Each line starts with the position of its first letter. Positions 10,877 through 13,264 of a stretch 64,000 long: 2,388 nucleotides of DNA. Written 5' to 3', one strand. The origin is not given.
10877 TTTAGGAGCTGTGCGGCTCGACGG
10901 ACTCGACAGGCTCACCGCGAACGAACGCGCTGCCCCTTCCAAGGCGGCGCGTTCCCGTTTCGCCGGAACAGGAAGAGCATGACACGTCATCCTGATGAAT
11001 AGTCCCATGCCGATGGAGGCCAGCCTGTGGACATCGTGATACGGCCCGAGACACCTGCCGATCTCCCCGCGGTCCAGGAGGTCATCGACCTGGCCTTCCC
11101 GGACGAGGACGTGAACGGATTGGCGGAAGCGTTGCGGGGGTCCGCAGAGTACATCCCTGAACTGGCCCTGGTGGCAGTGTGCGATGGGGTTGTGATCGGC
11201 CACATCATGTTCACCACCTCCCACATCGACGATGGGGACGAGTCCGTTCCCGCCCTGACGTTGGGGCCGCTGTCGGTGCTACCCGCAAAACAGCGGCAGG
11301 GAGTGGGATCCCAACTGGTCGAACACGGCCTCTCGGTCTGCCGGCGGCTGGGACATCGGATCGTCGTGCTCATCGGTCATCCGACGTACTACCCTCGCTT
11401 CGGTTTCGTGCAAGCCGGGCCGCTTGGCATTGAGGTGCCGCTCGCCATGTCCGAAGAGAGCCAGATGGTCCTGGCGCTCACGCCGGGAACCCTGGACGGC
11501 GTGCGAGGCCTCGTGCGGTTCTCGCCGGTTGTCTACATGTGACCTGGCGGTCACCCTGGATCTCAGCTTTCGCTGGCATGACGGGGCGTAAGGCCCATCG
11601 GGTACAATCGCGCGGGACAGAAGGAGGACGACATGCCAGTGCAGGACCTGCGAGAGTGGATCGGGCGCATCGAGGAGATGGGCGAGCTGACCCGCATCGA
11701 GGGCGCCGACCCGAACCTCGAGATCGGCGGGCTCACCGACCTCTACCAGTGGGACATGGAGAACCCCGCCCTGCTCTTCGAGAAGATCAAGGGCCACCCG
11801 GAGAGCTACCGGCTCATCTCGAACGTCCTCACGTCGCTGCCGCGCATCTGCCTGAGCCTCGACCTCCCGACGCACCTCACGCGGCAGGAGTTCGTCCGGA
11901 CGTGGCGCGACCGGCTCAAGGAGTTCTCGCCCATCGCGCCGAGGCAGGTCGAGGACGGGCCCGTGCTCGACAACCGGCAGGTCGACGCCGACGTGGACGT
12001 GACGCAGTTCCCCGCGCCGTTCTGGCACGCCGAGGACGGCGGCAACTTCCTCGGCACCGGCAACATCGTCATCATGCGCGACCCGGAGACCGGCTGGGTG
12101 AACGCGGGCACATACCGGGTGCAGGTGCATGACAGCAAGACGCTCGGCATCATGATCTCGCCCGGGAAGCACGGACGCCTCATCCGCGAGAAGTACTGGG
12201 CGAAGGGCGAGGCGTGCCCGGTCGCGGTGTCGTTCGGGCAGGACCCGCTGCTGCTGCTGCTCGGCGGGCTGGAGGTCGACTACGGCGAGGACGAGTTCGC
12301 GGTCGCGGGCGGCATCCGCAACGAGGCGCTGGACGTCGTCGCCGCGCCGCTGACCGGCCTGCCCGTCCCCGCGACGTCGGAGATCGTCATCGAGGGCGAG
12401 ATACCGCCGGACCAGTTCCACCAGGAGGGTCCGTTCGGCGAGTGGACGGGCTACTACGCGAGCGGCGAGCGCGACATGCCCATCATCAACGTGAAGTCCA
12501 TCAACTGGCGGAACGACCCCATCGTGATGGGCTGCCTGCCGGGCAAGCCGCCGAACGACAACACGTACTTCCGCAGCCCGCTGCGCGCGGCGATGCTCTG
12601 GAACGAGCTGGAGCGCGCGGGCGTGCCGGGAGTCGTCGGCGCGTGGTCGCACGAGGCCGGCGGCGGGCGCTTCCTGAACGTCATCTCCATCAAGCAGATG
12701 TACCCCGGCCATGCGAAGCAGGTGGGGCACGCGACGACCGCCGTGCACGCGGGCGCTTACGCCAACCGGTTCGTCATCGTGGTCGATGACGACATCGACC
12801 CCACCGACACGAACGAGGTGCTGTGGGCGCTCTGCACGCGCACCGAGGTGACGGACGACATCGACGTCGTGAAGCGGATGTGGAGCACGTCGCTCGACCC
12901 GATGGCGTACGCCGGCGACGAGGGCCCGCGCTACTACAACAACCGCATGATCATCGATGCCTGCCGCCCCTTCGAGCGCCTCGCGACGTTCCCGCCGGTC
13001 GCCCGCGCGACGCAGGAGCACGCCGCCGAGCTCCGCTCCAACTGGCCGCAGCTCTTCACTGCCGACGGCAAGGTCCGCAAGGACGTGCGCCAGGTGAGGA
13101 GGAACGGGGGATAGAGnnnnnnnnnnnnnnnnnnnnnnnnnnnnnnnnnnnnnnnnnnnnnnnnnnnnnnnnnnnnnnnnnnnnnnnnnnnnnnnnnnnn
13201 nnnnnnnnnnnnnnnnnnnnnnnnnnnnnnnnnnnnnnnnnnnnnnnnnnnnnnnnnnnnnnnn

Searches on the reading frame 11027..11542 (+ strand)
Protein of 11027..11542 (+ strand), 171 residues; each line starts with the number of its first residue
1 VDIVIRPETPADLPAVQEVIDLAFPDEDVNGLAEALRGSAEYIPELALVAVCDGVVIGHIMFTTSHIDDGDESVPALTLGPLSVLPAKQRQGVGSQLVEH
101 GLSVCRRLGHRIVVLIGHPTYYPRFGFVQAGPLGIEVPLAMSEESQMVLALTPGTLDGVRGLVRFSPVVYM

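Call 4: search_protein_families(library=pfam, proteins=[window:11027-11542:+], max_evalue=0.01)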
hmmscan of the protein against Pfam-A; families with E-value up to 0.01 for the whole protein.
window:11027-11542:+ (171 aa): 4 families
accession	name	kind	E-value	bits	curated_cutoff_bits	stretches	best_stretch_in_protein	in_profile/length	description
PF13527.13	Acetyltransf_9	-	1.2e-12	48.3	25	1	5-127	2-124/127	Acetyltransferase (GNAT) domain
PF00583.31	Acetyltransf_1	-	8.3e-08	33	20.7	1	36-115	24-98/116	Acetyltransferase (GNAT) family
PF13508.13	Acetyltransf_7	-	2.6e-07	31.4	27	1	47-128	5-83/84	Acetyltransferase (GNAT) domain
PF13673.13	Acetyltransf_10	-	0.0085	16.5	23.6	0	47-132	33-112/128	Acetyltransferase (GNAT) domain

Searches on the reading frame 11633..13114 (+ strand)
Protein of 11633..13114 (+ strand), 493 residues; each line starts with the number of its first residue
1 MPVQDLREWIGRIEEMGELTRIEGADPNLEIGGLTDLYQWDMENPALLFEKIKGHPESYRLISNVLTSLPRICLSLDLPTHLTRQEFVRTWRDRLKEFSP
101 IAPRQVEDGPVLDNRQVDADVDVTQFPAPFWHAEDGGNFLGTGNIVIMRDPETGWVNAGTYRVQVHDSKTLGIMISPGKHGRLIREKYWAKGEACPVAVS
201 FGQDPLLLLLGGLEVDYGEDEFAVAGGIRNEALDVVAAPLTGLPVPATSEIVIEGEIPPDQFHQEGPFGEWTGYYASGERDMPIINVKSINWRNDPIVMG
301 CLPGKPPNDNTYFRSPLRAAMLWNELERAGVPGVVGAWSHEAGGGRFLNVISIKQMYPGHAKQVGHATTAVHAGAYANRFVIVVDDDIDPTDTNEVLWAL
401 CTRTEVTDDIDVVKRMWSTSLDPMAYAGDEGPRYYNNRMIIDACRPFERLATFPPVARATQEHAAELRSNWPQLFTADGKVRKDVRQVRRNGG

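Call 4: search_protein_families(library=pfam, proteins=[window:11633-13114:+], max_evalue=0.01)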
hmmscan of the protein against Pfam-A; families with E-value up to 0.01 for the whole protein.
window:11633-13114:+ (493 aa): 3 families
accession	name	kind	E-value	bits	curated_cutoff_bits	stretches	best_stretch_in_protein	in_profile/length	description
PF01977.22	UbiD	-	3.4e-61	206.4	23.3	1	106-306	3-206/206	3-octaprenyl-4-hydroxybenzoate carboxy-lyase Rift-related domain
PF20696.2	UbiD_C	-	1.1e-32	113.1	24.2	1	312-443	2-127/127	3-octaprenyl-4-hydroxybenzoate carboxy-lyase C-terminal domain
PF20695.2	UbiD_N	-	1.5e-11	44.6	24.3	1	11-83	2-70/78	3-octaprenyl-4-hydroxybenzoate carboxy-lyase N-terminal domain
